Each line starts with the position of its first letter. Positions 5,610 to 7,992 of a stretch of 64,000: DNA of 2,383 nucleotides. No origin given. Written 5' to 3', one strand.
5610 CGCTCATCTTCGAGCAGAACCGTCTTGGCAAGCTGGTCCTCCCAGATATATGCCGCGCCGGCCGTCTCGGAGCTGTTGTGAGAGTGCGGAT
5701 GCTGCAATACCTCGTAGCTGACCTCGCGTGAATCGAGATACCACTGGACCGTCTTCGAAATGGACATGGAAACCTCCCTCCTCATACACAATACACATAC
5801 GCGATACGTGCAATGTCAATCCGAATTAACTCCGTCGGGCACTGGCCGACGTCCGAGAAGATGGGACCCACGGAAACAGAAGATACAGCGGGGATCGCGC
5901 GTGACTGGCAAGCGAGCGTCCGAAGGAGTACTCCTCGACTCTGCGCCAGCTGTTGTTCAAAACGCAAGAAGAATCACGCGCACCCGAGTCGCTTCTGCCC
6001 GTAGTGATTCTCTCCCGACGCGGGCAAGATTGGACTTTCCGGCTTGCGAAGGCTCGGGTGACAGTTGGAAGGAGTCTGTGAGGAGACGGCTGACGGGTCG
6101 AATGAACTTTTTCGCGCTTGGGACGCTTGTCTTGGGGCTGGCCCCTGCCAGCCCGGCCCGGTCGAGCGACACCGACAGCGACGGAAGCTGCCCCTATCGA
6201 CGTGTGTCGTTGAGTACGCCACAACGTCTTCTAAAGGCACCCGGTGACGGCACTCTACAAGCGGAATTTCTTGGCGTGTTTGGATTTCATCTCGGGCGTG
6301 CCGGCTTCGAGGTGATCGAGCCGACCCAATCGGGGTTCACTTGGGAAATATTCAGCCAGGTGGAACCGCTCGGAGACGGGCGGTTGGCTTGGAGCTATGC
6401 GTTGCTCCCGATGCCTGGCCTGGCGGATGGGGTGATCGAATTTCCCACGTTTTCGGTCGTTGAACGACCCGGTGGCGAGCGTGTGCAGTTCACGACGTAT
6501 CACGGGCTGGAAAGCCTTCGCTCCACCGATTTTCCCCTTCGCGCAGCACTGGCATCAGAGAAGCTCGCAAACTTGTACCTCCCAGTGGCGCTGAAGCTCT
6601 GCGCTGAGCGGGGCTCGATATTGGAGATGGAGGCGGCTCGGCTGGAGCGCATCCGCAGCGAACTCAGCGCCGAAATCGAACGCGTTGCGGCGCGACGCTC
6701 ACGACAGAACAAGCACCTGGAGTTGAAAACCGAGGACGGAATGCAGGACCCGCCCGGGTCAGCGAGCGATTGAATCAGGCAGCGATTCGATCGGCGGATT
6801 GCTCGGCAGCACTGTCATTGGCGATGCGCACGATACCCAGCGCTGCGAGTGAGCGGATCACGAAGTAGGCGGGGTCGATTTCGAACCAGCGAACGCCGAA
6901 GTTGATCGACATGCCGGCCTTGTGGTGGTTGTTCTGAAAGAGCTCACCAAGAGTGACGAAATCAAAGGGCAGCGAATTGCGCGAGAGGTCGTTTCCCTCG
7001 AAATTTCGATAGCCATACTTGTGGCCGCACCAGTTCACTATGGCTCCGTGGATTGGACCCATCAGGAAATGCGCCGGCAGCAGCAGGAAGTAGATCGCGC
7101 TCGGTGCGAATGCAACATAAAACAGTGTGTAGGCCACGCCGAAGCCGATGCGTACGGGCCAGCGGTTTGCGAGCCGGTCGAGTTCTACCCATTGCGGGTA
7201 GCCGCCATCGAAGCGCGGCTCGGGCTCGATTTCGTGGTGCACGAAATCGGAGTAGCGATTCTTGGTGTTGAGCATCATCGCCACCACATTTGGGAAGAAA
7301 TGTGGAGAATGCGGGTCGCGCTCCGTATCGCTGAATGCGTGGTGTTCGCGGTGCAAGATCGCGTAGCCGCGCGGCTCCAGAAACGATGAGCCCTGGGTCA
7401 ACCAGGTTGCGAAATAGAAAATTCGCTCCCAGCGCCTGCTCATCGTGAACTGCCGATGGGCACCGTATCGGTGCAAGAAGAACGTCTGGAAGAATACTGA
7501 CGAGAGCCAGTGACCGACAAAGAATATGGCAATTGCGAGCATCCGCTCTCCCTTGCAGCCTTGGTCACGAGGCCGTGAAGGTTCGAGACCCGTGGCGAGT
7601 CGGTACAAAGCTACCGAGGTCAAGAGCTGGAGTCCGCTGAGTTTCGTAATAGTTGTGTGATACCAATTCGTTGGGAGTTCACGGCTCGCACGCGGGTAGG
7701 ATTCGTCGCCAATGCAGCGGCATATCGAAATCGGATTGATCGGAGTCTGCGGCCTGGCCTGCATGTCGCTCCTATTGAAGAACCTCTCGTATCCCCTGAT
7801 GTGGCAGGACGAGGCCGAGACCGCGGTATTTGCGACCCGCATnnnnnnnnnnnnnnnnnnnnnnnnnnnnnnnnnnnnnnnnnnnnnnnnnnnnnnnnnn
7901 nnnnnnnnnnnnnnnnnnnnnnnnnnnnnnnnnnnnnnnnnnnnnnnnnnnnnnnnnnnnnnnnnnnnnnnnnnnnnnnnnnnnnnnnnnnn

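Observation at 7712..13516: Four-gene envelope glycosylation module with two different GT-C enzymes sharing one polyprenyl-phosphate sugar synthase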

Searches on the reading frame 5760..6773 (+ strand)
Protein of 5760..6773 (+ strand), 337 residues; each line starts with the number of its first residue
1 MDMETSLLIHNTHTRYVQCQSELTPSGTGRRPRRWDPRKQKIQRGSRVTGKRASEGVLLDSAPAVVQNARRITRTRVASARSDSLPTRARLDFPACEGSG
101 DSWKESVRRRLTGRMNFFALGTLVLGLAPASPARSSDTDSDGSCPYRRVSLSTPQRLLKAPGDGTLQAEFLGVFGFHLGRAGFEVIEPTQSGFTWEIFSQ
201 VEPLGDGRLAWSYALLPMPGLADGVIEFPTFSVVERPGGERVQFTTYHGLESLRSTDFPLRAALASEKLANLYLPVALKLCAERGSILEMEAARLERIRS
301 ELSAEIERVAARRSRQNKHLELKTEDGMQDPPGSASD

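Call 3: search_protein_families(library=pfam, proteins=[window:5760-6773:+], max_evalue=0.01)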
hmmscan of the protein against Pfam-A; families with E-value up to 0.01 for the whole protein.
window:5760-6773:+ (337 aa): 0 families

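Call 4: search_protein_families(library=ncbifam, proteins=[window:5760-6773:+], max_evalue=0.01)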
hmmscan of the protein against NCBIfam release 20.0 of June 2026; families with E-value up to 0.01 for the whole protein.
window:5760-6773:+ (337 aa): 0 families

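Call 10: search_protein_families(library=pfam, proteins=[window:5760-6773:+], max_evalue=10)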
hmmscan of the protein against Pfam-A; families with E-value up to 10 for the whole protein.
window:5760-6773:+ (337 aa): 1 family
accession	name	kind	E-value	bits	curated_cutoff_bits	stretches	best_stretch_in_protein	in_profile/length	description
PF06979.18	TMEM70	-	0.34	11.3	22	1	233-268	83-118/157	TMEM70/TMEM186/TMEM223 protein family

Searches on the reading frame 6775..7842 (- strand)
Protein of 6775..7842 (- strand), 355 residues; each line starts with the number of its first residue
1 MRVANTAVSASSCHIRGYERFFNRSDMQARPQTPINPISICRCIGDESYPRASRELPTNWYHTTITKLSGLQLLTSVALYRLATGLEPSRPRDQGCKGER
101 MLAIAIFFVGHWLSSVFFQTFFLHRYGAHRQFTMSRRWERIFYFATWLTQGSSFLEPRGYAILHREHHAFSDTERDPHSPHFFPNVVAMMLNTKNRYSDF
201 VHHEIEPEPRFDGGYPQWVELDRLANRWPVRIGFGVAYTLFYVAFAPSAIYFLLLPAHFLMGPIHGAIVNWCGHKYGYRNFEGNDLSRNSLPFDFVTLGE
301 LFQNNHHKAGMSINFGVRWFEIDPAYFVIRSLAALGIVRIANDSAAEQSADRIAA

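Call 3: search_protein_families(library=pfam, proteins=[window:6775-7842:-], max_evalue=0.01)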
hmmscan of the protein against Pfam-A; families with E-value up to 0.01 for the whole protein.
window:6775-7842:- (355 aa): 0 families

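Call 4: search_protein_families(library=ncbifam, proteins=[window:6775-7842:-], max_evalue=0.01)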
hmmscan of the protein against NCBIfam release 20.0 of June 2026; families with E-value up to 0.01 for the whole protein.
window:6775-7842:- (355 aa): 1 family
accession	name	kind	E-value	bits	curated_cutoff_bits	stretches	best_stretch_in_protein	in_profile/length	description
NF049918.1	DesA_fam_desat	equivalog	7.4e-34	117.5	400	1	118-343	24-242/385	DesA family fatty acid desaturase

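Call 10: search_protein_families(library=pfam, proteins=[window:6775-7842:-], max_evalue=10)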
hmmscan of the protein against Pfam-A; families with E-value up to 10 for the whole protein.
window:6775-7842:- (355 aa): 0 families
